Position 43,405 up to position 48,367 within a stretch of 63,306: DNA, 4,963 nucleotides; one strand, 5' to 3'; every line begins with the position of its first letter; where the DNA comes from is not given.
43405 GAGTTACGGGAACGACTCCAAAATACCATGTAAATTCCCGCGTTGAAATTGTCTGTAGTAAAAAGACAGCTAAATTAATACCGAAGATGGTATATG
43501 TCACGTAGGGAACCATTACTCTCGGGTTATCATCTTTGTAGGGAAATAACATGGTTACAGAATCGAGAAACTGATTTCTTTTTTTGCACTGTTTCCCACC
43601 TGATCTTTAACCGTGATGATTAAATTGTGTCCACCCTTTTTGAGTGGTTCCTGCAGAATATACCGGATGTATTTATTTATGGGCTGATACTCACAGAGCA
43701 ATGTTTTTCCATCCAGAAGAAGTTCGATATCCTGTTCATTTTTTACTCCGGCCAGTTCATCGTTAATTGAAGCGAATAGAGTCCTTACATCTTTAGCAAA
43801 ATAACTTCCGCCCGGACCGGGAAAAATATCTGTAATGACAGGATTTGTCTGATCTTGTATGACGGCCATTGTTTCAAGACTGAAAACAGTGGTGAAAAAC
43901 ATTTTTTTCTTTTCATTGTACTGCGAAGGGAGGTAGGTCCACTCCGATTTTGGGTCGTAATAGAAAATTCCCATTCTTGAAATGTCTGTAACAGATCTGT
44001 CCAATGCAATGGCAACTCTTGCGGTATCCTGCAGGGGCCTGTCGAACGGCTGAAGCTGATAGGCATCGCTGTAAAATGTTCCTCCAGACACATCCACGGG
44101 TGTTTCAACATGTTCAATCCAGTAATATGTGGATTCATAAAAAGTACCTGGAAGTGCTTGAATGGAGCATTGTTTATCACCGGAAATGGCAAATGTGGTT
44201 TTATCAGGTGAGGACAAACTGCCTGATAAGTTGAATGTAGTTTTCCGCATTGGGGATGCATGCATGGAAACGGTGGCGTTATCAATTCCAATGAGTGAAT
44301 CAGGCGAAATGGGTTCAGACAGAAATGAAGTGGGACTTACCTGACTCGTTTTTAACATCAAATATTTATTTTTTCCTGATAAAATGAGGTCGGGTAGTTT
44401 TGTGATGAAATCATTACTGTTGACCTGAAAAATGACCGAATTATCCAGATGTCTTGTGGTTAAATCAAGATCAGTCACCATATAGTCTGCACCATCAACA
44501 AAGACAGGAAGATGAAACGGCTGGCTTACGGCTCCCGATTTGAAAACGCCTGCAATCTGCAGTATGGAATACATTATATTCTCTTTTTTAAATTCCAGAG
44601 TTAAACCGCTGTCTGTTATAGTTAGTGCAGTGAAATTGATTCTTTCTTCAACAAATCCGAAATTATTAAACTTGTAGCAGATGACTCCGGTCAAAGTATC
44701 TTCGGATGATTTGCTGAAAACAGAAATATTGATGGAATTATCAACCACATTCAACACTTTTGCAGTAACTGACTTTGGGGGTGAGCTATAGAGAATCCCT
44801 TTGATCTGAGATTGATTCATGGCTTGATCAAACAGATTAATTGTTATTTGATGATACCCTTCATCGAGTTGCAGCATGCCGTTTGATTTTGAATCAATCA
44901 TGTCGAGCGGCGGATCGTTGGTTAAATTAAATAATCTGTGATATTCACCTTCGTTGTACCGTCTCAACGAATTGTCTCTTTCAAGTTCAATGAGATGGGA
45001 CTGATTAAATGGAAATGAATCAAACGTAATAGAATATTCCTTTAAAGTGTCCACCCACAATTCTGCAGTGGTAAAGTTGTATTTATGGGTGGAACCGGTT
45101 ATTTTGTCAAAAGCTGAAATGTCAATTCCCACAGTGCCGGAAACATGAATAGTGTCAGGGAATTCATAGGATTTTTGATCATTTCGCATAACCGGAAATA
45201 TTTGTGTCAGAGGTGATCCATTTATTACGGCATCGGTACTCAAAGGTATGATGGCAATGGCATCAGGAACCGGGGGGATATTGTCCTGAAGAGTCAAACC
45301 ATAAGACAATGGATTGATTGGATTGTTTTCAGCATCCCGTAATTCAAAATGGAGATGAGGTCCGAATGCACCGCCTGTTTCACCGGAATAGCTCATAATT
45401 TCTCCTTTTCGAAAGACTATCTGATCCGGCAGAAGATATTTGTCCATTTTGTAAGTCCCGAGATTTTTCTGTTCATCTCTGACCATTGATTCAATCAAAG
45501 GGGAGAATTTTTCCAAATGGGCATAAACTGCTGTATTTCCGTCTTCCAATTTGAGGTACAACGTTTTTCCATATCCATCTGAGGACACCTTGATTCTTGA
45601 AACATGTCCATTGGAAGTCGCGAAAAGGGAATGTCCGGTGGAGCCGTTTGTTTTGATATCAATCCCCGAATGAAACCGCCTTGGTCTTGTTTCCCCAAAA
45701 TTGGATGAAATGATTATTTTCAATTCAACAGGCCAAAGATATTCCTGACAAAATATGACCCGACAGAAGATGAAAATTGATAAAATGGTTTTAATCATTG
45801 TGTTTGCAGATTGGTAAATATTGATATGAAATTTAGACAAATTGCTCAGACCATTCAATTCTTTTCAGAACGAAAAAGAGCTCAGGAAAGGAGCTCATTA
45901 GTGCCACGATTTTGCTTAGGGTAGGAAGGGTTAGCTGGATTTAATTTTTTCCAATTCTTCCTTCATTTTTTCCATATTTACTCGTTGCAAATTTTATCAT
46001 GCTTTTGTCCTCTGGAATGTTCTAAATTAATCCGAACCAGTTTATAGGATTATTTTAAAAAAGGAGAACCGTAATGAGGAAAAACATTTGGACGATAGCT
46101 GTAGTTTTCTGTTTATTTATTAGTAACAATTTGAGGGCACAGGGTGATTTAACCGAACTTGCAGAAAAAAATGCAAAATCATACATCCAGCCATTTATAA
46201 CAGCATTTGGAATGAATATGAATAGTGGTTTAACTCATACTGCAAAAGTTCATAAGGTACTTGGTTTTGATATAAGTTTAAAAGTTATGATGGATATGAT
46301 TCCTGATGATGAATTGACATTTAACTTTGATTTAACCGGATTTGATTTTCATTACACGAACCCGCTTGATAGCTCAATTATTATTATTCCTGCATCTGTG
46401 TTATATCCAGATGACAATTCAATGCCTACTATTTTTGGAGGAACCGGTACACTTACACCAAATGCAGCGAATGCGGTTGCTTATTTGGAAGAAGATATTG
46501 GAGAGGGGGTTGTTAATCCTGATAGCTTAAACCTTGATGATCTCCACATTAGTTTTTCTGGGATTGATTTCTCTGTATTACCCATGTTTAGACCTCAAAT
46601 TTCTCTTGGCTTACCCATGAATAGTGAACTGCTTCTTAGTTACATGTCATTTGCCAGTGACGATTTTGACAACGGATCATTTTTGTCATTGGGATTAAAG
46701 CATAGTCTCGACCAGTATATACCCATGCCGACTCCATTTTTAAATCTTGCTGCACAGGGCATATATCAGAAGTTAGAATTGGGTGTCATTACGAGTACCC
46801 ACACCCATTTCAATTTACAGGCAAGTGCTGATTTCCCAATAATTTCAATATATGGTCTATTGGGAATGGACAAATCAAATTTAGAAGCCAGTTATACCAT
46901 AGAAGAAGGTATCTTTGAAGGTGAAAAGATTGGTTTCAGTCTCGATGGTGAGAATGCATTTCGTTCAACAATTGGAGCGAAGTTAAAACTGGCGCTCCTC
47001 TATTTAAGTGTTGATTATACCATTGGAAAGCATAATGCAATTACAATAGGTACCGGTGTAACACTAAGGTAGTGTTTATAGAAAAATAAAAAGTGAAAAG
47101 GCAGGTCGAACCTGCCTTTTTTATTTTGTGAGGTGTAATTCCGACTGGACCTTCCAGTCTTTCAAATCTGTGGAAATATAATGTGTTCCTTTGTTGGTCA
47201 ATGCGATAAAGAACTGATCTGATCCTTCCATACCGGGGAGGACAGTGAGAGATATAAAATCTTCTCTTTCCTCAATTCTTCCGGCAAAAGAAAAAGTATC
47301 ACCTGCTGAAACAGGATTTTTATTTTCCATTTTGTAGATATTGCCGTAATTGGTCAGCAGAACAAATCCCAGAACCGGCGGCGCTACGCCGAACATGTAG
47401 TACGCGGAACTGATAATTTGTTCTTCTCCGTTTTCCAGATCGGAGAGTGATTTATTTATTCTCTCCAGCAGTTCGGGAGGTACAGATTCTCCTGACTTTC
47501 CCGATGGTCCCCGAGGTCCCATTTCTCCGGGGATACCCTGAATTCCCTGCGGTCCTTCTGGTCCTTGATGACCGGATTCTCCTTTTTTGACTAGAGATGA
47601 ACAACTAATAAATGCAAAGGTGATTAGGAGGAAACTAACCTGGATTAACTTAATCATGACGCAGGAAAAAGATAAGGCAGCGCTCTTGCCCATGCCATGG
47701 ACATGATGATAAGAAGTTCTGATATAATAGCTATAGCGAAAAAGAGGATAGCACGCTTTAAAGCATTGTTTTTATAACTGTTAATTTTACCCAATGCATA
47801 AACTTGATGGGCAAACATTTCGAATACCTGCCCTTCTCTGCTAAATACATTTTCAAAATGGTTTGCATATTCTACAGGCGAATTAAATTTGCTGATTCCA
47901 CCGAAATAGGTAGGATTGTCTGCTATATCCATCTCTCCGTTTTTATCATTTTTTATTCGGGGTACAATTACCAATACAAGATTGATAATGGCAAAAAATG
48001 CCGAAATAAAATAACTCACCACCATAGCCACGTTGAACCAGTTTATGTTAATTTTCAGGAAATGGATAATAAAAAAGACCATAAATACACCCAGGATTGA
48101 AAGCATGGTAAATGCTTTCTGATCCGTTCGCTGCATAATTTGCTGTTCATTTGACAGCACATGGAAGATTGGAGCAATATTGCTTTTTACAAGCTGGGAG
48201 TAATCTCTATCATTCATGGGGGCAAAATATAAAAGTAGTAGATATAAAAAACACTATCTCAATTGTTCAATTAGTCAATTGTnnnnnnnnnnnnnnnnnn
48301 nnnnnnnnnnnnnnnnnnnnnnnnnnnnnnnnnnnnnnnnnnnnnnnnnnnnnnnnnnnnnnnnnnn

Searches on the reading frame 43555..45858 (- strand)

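Call 43: search_protein_families(library=pfam, proteins=[window:43555-45858:-])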
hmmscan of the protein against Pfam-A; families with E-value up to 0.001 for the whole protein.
window:43555-45858:- (767 aa): 2 families
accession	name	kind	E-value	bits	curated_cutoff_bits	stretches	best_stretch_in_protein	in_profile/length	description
PF01551.29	Peptidase_M23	-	1.7e-13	51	28.7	2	61-120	1-57/96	Peptidase family M23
PF19077.6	Big_13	-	0.00038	21.3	27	0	732-766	65-100/102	Bacterial Ig-like domain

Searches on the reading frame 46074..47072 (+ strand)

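Call 43: search_protein_families(library=pfam, proteins=[window:46074-47072:+])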
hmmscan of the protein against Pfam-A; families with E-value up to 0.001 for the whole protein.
window:46074-47072:+ (332 aa): 1 family
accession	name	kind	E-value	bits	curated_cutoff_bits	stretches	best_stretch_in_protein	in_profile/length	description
PF20230.4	DUF6588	-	6e-47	160.8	27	1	1-330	1-318/319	Family of unknown function (DUF6588)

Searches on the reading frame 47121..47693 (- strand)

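Call 43: search_protein_families(library=pfam, proteins=[window:47121-47693:-])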
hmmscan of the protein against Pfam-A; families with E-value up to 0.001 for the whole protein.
window:47121-47693:- (190 aa): 1 family
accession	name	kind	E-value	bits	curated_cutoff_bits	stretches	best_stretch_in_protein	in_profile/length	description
PF01391.23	Collagen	-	1.4e-05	25.2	27.2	1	38-69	22-53/60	Collagen triple helix repeat (20 copies)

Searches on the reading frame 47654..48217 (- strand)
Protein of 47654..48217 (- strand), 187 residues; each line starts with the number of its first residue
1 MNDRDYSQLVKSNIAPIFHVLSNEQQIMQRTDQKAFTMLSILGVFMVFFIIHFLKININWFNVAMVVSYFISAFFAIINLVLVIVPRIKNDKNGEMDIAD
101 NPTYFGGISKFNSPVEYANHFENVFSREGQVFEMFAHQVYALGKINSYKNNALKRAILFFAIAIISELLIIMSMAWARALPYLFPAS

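Call 43: search_protein_families(library=pfam, proteins=[window:47654-48217:-])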
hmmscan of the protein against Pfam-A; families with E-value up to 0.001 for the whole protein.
window:47654-48217:- (187 aa): 1 family
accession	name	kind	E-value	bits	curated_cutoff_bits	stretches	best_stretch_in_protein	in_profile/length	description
PF18967.5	PycTM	-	6.6e-14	52.7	27.2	1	65-163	12-107/107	Pycsar effector protein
